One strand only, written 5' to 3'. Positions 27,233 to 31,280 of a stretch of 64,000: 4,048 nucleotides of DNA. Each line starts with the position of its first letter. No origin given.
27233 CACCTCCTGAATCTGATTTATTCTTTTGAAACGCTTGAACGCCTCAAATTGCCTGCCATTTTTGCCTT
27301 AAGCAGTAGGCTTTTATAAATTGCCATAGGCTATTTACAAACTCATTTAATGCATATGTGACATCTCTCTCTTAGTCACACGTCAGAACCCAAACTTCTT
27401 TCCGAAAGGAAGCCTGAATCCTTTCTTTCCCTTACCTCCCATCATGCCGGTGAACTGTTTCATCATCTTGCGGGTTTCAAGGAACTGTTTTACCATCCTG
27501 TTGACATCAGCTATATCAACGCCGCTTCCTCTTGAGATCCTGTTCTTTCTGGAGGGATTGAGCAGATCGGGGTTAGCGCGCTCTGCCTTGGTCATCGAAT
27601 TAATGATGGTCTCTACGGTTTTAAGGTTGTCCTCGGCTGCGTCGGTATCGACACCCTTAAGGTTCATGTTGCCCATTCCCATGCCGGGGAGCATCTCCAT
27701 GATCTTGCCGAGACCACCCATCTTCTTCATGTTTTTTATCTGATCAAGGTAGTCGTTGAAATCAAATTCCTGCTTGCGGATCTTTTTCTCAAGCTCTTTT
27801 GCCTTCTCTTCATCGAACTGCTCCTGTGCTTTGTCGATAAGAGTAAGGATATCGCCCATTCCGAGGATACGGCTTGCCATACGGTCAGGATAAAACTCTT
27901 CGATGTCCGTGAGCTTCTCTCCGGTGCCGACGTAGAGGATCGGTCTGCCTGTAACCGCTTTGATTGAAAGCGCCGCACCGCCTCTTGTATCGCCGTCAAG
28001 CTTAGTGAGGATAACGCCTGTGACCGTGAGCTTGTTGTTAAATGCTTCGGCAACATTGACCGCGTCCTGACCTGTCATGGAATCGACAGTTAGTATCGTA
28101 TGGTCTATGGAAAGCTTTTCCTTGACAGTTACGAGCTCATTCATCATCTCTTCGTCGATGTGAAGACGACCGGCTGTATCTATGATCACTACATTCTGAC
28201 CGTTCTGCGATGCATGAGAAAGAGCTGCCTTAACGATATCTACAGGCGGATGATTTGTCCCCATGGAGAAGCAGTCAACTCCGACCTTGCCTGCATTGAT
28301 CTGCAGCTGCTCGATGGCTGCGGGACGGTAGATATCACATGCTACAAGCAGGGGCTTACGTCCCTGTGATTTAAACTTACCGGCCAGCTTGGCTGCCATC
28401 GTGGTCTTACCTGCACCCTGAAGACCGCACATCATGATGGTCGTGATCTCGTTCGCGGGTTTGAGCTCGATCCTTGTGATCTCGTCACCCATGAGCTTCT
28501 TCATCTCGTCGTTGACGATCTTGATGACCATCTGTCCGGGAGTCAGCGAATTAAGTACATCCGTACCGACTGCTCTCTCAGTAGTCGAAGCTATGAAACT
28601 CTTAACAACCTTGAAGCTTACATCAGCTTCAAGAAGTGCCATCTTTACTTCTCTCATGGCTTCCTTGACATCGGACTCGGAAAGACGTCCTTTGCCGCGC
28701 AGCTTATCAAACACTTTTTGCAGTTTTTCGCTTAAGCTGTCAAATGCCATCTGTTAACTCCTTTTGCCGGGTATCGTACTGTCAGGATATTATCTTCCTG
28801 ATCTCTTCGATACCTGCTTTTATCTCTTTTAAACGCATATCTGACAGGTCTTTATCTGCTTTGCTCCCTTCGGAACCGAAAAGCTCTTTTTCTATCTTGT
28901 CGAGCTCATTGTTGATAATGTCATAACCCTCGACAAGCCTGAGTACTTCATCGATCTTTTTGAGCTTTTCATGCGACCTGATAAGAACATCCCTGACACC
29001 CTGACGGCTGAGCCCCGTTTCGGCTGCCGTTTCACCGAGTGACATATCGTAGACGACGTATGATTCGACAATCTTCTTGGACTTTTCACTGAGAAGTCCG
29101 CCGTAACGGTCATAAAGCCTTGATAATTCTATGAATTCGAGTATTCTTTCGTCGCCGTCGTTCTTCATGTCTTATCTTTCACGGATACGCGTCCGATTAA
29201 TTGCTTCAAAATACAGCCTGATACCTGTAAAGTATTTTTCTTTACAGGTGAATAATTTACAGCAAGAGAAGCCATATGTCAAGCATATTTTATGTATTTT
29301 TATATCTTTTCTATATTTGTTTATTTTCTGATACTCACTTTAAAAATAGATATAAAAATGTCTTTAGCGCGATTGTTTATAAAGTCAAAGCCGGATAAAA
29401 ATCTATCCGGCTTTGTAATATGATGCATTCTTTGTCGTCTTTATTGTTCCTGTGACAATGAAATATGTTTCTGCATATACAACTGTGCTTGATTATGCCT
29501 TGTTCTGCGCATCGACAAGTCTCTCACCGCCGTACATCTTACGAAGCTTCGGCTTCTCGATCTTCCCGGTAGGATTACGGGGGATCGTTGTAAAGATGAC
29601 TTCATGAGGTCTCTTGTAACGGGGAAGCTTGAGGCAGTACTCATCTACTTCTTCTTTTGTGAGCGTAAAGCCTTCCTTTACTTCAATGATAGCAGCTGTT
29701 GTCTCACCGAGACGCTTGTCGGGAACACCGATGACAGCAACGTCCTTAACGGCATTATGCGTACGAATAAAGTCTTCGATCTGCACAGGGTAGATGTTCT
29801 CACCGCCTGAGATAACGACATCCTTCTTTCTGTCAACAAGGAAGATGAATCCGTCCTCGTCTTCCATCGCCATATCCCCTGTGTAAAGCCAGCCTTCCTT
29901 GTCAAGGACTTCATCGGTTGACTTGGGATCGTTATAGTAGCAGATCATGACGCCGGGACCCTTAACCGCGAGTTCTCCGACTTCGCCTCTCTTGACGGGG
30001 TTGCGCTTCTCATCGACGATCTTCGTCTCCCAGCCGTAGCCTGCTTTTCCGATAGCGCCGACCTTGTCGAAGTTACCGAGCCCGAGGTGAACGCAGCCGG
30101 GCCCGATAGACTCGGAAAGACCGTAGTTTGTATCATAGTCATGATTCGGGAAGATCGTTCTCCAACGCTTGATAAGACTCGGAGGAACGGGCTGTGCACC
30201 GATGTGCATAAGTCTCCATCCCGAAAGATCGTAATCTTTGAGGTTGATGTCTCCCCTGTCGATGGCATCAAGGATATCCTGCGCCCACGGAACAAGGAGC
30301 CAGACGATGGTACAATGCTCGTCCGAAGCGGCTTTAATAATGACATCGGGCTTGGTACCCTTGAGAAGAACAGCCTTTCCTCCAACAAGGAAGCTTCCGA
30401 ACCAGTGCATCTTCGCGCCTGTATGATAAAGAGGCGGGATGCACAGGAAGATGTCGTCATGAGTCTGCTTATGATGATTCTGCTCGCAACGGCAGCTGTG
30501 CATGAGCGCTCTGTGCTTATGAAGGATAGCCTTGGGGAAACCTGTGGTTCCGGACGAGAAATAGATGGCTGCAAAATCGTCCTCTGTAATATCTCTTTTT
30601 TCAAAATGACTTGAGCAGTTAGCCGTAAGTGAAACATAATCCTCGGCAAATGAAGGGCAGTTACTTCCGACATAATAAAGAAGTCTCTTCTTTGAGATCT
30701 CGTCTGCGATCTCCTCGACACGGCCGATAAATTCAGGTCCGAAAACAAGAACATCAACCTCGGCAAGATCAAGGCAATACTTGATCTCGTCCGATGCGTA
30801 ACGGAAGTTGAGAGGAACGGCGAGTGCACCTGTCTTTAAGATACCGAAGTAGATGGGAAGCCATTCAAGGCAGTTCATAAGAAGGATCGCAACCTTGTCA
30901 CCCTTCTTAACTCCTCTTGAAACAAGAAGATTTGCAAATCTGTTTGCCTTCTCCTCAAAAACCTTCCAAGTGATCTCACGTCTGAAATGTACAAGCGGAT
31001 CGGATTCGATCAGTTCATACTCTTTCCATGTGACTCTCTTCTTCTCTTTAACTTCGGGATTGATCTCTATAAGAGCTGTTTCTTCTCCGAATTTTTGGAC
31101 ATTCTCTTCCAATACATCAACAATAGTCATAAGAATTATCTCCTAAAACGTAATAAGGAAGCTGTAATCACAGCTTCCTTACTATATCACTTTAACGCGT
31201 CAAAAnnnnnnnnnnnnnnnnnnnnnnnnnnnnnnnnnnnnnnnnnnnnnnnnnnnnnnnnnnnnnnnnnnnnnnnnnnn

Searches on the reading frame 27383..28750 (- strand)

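Call 84: search_protein_families(library=pfam, proteins=[window:27383-28750:-], max_evalue=0.00001)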
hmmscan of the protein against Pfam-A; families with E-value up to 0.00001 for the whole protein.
window:27383-28750:- (455 aa): 6 families
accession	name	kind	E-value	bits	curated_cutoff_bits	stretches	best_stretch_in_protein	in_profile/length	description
PF00448.28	SRP54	-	1.4e-73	247.2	22.7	1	104-297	3-196/196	SRP54-type protein, GTPase domain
PF02978.25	SRP_SPB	-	7.2e-34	116.5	27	1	328-430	1-91/91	Signal peptide binding domain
PF02881.24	SRP54_N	-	8.9e-22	77.5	22.4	1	6-83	1-75/75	SRP54-type protein, helical bundle domain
PF01656.29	CbiA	-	7.2e-07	29.6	25.4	1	112-256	9-88/125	CobQ/CobB/MinD/ParA nucleotide binding domain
PF13401.12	AAA_22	-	2.6e-06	28.2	27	0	105-209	8-107/130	AAA domain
PF06414.18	Zeta_toxin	-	4e-06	26.9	22.3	1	103-193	17-103/199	Zeta toxin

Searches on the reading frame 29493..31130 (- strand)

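Call 84: search_protein_families(library=pfam, proteins=[window:29493-31130:-], max_evalue=0.00001)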
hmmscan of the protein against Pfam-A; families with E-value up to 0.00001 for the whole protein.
window:29493-31130:- (545 aa): 2 families
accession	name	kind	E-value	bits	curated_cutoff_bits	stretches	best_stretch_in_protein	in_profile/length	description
PF00501.34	AMP-binding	-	1.2e-72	245.3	29.9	1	49-399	18-384/384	AMP-binding enzyme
PF13193.12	AMP-binding_C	-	8e-13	49.6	24.5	1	450-523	1-76/76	AMP-binding enzyme C-terminal domain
